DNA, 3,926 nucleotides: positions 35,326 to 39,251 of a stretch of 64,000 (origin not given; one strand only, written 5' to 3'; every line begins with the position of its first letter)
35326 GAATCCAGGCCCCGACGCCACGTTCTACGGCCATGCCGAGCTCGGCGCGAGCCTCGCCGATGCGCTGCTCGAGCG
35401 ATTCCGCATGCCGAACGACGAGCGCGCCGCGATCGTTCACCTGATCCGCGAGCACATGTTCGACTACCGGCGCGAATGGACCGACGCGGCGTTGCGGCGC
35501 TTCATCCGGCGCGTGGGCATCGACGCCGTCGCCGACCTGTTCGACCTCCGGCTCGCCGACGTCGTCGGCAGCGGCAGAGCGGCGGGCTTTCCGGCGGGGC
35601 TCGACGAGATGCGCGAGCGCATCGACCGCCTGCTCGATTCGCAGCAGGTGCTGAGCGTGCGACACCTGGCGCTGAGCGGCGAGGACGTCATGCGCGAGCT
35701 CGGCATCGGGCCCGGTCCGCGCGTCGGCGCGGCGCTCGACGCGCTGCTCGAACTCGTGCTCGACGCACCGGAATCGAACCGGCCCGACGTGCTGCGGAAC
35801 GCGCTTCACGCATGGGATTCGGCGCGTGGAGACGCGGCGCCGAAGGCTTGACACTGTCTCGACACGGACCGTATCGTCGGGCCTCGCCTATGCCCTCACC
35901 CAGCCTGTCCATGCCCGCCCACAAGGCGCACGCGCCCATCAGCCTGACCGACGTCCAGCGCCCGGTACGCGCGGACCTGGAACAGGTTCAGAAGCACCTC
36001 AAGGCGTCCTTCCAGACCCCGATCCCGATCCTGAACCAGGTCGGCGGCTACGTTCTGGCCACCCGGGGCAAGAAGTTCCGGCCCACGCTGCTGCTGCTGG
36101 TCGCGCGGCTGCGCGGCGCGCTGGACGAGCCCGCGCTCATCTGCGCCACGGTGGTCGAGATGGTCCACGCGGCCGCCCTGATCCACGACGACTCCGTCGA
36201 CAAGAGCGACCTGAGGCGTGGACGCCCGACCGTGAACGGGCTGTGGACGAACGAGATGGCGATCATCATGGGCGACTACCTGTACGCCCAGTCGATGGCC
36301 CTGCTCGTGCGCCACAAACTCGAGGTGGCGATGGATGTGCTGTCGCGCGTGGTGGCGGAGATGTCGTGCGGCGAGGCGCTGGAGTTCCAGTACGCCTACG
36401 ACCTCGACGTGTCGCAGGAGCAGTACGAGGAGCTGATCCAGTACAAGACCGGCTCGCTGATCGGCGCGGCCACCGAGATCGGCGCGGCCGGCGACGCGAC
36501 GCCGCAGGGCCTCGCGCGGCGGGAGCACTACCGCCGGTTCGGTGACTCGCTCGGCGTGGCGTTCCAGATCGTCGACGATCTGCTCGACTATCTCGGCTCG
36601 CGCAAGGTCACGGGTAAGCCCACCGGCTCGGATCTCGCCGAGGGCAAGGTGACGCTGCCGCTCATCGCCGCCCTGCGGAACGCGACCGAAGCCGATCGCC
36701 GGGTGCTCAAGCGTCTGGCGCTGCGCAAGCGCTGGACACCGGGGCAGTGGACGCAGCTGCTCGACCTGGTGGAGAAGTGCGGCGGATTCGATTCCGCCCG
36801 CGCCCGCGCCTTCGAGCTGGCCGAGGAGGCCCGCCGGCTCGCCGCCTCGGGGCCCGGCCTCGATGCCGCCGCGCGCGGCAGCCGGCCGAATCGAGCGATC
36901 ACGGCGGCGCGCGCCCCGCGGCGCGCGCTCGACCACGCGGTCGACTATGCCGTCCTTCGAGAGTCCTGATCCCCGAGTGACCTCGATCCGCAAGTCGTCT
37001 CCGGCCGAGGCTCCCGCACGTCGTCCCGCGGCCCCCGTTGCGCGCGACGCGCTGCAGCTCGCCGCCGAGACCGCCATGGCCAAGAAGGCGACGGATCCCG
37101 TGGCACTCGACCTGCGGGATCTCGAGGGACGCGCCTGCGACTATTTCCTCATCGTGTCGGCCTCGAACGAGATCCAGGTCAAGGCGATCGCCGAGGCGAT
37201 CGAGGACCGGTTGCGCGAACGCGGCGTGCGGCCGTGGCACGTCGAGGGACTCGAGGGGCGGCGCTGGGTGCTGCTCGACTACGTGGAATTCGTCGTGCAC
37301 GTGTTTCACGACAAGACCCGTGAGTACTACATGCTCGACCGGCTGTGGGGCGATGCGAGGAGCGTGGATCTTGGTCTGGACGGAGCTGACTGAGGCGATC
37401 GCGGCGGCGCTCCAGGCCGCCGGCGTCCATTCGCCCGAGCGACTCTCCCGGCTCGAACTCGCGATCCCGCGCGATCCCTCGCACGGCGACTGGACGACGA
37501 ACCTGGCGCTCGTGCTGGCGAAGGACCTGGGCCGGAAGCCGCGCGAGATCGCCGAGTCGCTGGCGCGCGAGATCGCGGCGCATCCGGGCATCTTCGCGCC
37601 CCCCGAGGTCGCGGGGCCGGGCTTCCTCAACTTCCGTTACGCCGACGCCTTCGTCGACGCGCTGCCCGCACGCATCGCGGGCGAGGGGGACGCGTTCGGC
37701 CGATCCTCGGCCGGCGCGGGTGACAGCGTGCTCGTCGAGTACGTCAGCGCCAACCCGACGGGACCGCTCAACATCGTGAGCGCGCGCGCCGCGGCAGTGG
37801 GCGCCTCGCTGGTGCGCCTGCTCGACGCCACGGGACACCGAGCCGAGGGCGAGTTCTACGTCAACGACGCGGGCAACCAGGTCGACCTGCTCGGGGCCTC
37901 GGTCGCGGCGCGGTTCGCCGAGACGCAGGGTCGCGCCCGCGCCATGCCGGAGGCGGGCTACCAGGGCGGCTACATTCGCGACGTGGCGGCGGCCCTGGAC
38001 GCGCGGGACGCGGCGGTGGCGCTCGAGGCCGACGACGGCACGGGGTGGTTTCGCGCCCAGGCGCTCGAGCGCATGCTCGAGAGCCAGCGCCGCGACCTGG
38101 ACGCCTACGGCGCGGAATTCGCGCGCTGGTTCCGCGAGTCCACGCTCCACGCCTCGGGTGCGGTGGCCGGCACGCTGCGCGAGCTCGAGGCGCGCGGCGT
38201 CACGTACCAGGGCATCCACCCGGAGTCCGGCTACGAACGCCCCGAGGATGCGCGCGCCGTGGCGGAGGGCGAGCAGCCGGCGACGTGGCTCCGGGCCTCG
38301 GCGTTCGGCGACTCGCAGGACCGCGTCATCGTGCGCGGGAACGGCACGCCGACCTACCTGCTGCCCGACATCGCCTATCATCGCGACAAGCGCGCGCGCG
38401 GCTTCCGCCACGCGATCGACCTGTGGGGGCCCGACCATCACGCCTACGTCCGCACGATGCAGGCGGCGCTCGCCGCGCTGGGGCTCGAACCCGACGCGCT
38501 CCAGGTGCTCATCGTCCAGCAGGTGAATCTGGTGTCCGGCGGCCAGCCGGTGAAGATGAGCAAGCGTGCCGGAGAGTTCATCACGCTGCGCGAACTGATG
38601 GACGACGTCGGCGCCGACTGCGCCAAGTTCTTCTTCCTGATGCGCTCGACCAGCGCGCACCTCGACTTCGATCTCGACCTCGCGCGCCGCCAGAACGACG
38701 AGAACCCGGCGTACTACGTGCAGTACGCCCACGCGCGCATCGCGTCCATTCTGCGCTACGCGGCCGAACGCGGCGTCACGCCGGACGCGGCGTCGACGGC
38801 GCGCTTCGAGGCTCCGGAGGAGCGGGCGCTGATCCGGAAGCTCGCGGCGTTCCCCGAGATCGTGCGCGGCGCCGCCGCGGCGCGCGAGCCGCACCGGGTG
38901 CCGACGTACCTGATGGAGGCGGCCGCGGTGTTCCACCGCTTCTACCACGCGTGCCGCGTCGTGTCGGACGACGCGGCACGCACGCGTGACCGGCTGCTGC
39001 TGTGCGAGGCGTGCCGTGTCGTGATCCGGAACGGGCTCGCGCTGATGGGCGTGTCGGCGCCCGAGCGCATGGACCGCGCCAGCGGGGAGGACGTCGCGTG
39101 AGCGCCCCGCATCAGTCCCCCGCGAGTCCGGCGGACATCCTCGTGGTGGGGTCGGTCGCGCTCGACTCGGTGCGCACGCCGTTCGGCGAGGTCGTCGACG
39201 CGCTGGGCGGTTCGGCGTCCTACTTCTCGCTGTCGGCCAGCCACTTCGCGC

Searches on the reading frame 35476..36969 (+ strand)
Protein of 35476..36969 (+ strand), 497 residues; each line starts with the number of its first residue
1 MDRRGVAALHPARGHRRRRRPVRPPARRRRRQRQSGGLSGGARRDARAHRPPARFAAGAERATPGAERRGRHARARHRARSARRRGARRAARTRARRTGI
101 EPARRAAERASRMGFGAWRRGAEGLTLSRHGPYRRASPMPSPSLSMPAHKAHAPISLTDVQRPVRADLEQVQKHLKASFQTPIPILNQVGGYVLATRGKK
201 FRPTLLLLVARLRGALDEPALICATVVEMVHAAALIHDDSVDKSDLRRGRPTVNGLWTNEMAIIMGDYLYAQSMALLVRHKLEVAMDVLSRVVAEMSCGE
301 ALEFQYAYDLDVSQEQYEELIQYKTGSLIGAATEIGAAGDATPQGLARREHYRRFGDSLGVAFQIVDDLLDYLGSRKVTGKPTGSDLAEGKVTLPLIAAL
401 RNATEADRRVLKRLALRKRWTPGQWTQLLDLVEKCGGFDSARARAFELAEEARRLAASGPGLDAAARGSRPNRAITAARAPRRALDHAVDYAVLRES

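Call 43: search_protein_families(library=pfam, proteins=[window:35476-36969:+], max_evalue=0.00001)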
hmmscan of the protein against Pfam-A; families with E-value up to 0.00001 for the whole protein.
window:35476-36969:+ (497 aa): 1 family
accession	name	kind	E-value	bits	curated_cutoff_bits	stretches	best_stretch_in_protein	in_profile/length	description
PF00348.22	polyprenyl_synt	-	7.1e-64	215.9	27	1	184-423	2-242/251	Polyprenyl synthetase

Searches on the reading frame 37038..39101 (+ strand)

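Call 5: search_protein_families(library=pfam, proteins=[window:37038-39101:+], max_evalue=0.01)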
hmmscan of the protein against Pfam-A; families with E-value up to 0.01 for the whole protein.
window:37038-39101:+ (687 aa): 3 families
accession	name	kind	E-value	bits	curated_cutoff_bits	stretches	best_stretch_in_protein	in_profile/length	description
PF05746.21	DALR_1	-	4.9e-34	117.4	22.3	1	561-678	1-117/117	DALR anticodon binding domain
PF03485.21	Arg_tRNA_synt_N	-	2.7e-20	73.2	21.5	1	116-200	2-84/85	Arginyl tRNA synthetase N terminal domain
PF00750.26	tRNA-synt_1d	-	5.3e-10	39.2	23.3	2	415-523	189-297/349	tRNA synthetases class I (R), catalytic domain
